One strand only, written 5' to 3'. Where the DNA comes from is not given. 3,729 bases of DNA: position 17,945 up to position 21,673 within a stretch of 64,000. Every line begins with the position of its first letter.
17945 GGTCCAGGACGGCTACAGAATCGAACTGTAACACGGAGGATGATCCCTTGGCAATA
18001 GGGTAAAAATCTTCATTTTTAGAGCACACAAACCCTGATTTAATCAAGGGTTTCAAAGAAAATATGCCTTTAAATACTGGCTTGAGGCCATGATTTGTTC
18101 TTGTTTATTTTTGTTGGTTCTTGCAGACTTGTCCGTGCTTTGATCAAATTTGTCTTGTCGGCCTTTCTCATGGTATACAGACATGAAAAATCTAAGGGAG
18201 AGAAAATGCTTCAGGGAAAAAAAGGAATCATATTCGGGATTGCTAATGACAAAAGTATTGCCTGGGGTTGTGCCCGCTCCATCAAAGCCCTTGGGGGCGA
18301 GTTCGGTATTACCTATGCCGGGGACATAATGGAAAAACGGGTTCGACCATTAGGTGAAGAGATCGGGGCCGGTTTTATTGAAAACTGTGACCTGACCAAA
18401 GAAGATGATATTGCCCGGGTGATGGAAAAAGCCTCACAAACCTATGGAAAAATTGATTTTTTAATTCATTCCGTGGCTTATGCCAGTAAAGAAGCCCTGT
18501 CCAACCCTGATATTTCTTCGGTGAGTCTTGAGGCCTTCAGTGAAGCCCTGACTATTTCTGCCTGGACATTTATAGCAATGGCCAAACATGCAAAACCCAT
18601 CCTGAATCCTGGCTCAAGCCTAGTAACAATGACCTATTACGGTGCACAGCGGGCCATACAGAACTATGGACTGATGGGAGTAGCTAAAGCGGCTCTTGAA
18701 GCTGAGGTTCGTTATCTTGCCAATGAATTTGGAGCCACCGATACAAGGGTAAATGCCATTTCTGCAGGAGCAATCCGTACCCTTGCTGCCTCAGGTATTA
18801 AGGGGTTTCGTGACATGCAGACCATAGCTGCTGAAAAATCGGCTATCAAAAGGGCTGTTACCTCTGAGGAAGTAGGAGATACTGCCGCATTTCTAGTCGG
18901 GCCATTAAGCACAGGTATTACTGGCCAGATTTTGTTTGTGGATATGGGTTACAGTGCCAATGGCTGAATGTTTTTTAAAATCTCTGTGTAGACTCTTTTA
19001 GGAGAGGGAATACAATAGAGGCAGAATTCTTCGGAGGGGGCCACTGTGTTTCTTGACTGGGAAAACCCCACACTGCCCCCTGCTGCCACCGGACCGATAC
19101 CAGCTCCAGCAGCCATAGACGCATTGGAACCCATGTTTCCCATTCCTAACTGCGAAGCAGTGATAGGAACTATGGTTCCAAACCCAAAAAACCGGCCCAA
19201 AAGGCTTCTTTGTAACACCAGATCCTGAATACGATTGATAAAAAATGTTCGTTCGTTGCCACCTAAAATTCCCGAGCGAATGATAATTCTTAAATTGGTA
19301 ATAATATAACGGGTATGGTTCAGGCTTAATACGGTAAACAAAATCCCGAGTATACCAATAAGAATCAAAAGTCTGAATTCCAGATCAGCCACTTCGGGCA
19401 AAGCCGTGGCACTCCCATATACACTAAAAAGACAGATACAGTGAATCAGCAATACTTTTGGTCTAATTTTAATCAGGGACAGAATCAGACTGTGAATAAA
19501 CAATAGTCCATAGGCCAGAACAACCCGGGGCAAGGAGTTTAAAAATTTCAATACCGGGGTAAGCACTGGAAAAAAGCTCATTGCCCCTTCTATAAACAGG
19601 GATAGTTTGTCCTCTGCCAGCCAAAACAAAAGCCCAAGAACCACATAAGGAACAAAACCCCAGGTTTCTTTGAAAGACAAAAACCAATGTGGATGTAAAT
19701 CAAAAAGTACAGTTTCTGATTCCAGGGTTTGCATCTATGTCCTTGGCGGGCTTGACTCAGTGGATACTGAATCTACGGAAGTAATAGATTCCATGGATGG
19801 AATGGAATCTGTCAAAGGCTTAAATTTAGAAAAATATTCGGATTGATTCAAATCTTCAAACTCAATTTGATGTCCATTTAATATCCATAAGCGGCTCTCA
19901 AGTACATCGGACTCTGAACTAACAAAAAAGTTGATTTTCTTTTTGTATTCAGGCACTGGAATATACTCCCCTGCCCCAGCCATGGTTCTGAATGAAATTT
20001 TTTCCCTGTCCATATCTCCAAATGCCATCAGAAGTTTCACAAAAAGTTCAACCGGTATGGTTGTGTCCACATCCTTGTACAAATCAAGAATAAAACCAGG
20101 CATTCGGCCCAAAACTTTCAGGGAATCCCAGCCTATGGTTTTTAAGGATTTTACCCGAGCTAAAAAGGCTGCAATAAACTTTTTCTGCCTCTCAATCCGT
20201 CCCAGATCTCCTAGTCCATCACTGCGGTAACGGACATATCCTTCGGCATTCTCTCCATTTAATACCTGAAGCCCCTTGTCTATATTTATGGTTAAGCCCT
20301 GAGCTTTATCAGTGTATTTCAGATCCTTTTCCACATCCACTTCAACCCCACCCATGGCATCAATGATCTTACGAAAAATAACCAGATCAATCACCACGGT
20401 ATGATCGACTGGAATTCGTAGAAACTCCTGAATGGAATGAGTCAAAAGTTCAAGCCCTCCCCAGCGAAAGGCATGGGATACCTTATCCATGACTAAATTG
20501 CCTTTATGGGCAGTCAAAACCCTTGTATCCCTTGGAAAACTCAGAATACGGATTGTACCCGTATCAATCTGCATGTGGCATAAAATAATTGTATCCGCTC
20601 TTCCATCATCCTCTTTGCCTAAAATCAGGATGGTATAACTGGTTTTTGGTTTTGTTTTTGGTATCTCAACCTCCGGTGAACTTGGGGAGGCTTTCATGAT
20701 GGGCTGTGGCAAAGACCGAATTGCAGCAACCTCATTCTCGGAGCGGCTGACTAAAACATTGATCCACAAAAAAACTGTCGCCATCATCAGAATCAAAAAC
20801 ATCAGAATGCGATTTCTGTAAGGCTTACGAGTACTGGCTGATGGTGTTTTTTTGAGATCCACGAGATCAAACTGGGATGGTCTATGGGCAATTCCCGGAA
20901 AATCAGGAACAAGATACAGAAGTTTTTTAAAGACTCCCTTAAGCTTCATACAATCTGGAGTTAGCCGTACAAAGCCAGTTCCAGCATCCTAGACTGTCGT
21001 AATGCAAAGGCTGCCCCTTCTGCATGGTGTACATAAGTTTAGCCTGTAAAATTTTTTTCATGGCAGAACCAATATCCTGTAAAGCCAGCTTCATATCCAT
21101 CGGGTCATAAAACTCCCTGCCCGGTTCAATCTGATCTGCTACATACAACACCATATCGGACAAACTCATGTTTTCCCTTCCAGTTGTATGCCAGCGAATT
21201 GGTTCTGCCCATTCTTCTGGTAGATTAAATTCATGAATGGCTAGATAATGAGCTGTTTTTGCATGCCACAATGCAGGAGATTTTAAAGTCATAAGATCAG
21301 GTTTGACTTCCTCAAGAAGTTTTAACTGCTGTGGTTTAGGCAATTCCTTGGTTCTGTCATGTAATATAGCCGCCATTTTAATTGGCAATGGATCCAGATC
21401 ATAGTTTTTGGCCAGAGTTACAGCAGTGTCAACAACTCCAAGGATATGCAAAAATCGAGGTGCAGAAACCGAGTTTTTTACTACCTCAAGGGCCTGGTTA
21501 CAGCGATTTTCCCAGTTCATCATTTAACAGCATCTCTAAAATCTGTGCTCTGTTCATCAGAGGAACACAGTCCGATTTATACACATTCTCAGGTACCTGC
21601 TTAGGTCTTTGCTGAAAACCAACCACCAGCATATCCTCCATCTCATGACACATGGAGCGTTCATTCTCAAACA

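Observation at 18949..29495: Variant pseudaminic-acid-like nonulosonic sugar pathway co-operonic with an LCP ligase, a YqeK HD hydrolase and a rhomboid protease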

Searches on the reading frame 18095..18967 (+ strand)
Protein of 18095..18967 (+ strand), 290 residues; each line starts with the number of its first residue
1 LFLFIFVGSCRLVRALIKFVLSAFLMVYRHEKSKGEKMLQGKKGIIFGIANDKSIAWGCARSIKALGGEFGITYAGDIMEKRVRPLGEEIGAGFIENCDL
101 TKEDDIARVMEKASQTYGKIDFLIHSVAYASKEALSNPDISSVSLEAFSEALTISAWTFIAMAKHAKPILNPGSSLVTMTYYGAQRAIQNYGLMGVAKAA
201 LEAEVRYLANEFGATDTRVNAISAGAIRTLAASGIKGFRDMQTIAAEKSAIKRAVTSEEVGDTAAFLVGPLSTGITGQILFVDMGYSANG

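Call 8: search_protein_families(library=pfam, proteins=[window:18095-18967:+], max_evalue=0.1)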
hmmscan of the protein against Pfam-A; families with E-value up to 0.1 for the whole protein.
window:18095-18967:+ (290 aa): 4 families
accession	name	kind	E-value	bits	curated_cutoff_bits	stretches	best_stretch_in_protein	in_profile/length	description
PF13561.12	adh_short_C2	-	3.7e-74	249.7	27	1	48-287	1-236/236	Enoyl-(Acyl carrier protein) reductase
PF00106.31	adh_short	-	8.4e-12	45.4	26.6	1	80-231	38-186/195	short chain dehydrogenase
PF23441.1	SDR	-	3.2e-06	27.2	27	1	113-263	80-228/258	SDR-like rossmann domain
PF12241.14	Enoyl_reductase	-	5.8e-05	23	22.1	1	164-235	127-200/236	Trans-2-enoyl-CoA reductase catalytic region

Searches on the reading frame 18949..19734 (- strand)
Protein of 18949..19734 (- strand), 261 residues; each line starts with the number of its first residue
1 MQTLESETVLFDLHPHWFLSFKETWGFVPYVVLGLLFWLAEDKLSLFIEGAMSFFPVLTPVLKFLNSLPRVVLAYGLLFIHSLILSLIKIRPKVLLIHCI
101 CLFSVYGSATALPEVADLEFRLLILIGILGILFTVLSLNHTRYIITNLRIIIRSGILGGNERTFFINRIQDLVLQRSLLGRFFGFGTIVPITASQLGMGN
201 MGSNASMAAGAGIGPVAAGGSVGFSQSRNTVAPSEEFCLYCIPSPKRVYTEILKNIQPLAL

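Call 3: search_protein_families(library=pfam, proteins=[window:18949-19734:-], max_evalue=0.01)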
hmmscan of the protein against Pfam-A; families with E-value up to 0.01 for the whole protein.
window:18949-19734:- (261 aa): 1 family
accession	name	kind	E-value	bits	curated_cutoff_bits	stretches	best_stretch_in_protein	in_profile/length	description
PF03703.20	bPH_2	-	2.5e-12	47.3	22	1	140-194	3-57/78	Bacterial PH domain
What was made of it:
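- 18949..19734 (-): bPH_2-domain membrane protein, the last gene of the conserved unit. PF03703, 47 bits (call 3).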

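Call 4: search_protein_families(library=ncbifam, proteins=[window:18949-19734:-], max_evalue=0.01)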
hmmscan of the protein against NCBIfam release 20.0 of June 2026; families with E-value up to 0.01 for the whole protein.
window:18949-19734:- (261 aa): 0 families

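Call 75: search_protein_families(library=padloc, proteins=[window:18949-19734:-], max_evalue=0.001)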
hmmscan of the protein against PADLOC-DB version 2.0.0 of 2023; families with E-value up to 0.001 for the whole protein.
window:18949-19734:- (261 aa): 0 families

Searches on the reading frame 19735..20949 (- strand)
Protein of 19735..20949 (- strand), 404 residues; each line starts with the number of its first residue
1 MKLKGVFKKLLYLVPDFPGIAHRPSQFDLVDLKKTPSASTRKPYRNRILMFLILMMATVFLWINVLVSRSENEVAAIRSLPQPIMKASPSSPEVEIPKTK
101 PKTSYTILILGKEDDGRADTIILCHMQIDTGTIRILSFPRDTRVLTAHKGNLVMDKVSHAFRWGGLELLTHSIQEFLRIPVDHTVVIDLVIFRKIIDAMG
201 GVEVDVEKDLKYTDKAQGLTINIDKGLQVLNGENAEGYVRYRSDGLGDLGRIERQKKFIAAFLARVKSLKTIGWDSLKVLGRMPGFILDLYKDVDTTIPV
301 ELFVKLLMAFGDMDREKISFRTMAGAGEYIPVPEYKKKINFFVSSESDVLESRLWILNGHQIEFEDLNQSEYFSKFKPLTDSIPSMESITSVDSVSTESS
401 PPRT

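Call 3: search_protein_families(library=pfam, proteins=[window:19735-20949:-], max_evalue=0.01)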
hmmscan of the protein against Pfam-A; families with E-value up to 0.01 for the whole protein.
window:19735-20949:- (404 aa): 1 family
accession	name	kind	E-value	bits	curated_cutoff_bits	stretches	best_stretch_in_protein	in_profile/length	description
PF03816.19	LytR_cpsA_psr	-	1.8e-37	129.2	24.6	1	117-267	1-149/150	LytR_cpsA_psr family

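Call 4: search_protein_families(library=ncbifam, proteins=[window:19735-20949:-], max_evalue=0.01)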
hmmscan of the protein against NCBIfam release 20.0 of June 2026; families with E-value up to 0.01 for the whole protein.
window:19735-20949:- (404 aa): 4 families
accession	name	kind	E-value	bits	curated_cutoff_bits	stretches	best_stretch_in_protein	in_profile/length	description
TIGR00350.1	lytR_cpsA_psr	domain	1.3e-37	129.4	62.3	1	116-267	1-151/152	LCP family glycopolymer transferase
NF006897.1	PRK09379.1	equivalog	4e-32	111.6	441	1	61-272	21-224/298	polyisoprenyl-teichoic acid--peptidoglycan teichoic acid transferase TagU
NF047591.1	ligase_LytR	equivalog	7.8e-16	58.3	450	1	115-272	77-241/336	glycopolymer--peptidoglycan transferase LytR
NF051849.1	LCP_trans_Cps2A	equivalog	2.3e-15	56.8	650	1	117-307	240-418/477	LCP family glycopolymer transferase CpsA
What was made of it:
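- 19735..20949 (-): LCP (LytR-CpsA-Psr) glycopolymer phosphotransferase with an N-terminal membrane anchor. PF03816, 129 bits; TIGR00350, 129 bits (calls 3, 4).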

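Call 49: search_solved_structures(query=window:19735-20949:-, max_evalue=0.00001, show_alignments=1)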
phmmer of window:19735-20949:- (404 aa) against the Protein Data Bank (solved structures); distinct sequences matched with E-value up to 0.00001: 17.
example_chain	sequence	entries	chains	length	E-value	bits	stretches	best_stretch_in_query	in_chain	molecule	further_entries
3nxh_A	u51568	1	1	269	3.5e-24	88.6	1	105-273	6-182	transcriptional regulator yvhJ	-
6uf3_A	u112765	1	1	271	3.6e-24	88.6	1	105-273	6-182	Polyisoprenyl-teichoic acid--peptidoglycan teichoic acid transferase TagV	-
6uf6_A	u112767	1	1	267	2.3e-23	85.9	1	102-272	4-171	Polyisoprenyl-teichoic acid--peptidoglycan teichoic acid transferase TagU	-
3qfi_A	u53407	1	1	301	4.2e-19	71.9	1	110-318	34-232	Transcriptional regulator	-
3mej_A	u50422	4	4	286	3.3e-18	69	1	114-276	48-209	transcriptional regulator ywtF | Putative transcriptional regulator ywtF | Polyisoprenyl-teichoic acid--peptidoglycan teichoic acid transferase TagT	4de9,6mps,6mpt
6uf5_A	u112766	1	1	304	3.8e-18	68.8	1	114-276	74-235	Polyisoprenyl-teichoic acid--peptidoglycan teichoic acid transferase TagT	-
3pe5_A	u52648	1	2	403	1e-16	64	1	112-285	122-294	Uncharacterized protein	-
3owq_A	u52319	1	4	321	5.2e-16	61.7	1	98-271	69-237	Lin1025 protein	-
2xxp_A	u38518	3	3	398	6.2e-16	61.5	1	91-337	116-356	CPS2A | CPS2A, Integral membrane regulatory protein Wzg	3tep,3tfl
3nro_A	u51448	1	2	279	7.7e-16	61.2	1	101-270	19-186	Lmo1026 protein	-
4de8_A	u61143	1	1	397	4.2e-15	58.7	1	91-337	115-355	Cps2A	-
2xxq_A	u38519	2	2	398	4.3e-15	58.7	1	91-337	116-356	CPS2A | Cps2A, Integral membrane regulatory protein Wzg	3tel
6uex_A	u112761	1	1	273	5e-15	58.5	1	106-287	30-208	Regulatory protein MsrR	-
8qty_A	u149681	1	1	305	4.9e-13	52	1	114-298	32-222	Biofilm regulatory protein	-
9cy9_A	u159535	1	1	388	2.8e-11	46.1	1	115-273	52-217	Biofilm regulatory protein A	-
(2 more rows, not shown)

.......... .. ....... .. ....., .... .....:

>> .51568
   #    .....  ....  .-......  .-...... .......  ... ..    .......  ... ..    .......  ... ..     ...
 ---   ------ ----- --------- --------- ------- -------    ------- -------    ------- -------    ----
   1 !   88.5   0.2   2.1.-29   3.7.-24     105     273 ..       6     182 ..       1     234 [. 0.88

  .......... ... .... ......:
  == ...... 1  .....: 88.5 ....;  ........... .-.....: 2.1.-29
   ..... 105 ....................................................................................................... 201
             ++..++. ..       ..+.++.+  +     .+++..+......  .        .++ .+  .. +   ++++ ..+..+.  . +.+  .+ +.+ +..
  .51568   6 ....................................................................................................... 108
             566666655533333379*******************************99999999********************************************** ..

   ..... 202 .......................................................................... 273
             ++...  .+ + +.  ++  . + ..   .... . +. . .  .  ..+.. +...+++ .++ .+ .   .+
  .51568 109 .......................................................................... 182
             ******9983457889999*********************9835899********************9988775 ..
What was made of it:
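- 19735..20949 (-): PDB matches TagV and TagU at 86-89 bits, with the GRADT, PRDT, RYR and GRxxRQ motifs kept (call 49).
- On LCP glycopolymer transferases: The GRADT, PRDT, RYR and GRxxRQ motifs align with TagV (call 49).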

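Call 75: search_protein_families(library=padloc, proteins=[window:19735-20949:-], max_evalue=0.001)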
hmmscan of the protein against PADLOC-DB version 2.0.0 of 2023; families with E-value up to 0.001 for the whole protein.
window:19735-20949:- (404 aa): 0 families

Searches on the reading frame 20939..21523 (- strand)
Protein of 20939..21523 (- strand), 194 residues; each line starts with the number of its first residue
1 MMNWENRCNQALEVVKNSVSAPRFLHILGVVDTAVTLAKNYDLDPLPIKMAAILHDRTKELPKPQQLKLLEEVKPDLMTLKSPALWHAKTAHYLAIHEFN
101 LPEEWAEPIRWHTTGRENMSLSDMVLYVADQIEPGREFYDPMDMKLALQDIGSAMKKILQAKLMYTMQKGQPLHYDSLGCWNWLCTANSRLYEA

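Call 3: search_protein_families(library=pfam, proteins=[window:20939-21523:-], max_evalue=0.01)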
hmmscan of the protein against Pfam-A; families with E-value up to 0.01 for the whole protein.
window:20939-21523:- (194 aa): 1 family
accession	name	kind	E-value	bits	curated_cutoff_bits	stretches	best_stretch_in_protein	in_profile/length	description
PF01966.28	HD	-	4.5e-09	37.1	22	1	24-133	2-114/116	HD domain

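Call 4: search_protein_families(library=ncbifam, proteins=[window:20939-21523:-], max_evalue=0.01)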
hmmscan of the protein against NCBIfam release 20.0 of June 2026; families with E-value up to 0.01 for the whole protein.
window:20939-21523:- (194 aa): 2 families
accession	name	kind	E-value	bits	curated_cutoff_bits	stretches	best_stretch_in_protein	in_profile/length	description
TIGR00488.1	TIGR00488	equivalog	6.6e-34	117.2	70.15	1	15-183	1-173/173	bis(5'-nucleosyl)-tetraphosphatase (symmetrical) YqeK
NF005519.0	PRK07152.1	equivalog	6.1e-26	91.2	315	1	13-177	187-352/361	nicotinate-nucleotide adenylyltransferase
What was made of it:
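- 20939..21523 (-): YqeK-family HD phosphohydrolase (the family's characterised activity is symmetrical Ap4A hydrolysis). TIGR00488, 117 bits against a cutoff of 70 (call 4).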

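Call 50: search_solved_structures(query=window:20939-21523:-, max_evalue=0.00001, show_alignments=1)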
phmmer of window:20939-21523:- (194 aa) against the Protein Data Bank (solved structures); distinct sequences matched with E-value up to 0.00001: 5.
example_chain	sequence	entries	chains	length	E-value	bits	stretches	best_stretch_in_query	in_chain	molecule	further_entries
2o08_A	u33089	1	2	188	3.7e-25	91.9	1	9-185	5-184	BH1327 protein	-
3ccg_A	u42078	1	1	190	4e-23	85.2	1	13-186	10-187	HD superfamily hydrolase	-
8wmy_A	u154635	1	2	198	1.6e-20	76.7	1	12-186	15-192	bis(5'-nucleosyl)-tetraphosphatase (symmetrical)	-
2ogi_A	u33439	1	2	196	6.6e-19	71.4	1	10-182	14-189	Hypothetical protein SAG1661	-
8jja_A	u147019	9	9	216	8.3e-13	51.5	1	12-182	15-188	bis(5'-nucleosyl)-tetraphosphatase (symmetrical)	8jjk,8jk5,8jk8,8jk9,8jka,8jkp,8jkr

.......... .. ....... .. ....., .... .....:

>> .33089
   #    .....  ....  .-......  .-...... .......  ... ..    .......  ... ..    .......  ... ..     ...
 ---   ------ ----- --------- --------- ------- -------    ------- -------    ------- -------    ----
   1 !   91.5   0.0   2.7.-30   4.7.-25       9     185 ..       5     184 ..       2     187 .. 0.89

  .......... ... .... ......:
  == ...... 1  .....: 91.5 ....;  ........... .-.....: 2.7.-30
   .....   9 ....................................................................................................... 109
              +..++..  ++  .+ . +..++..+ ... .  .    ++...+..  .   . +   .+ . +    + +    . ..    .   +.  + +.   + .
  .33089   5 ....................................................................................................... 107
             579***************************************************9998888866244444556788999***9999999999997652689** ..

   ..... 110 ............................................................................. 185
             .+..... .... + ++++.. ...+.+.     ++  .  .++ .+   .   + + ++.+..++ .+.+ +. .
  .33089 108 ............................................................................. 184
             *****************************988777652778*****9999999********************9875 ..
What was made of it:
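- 20939..21523 (-): PDB matches 2o08 at 92 bits and 8wmy, a bis(5'-nucleosyl)-tetraphosphatase; the H, HD, H, H and D motifs are retained in the alignment (call 50).
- On yqeK-lytR conserved gene pair: The alignment to 2o08 keeps the H, HD, H, H and D motifs (call 50).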

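Call 75: search_protein_families(library=padloc, proteins=[window:20939-21523:-], max_evalue=0.001)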
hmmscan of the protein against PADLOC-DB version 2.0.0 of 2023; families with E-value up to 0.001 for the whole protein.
window:20939-21523:- (194 aa): 0 families
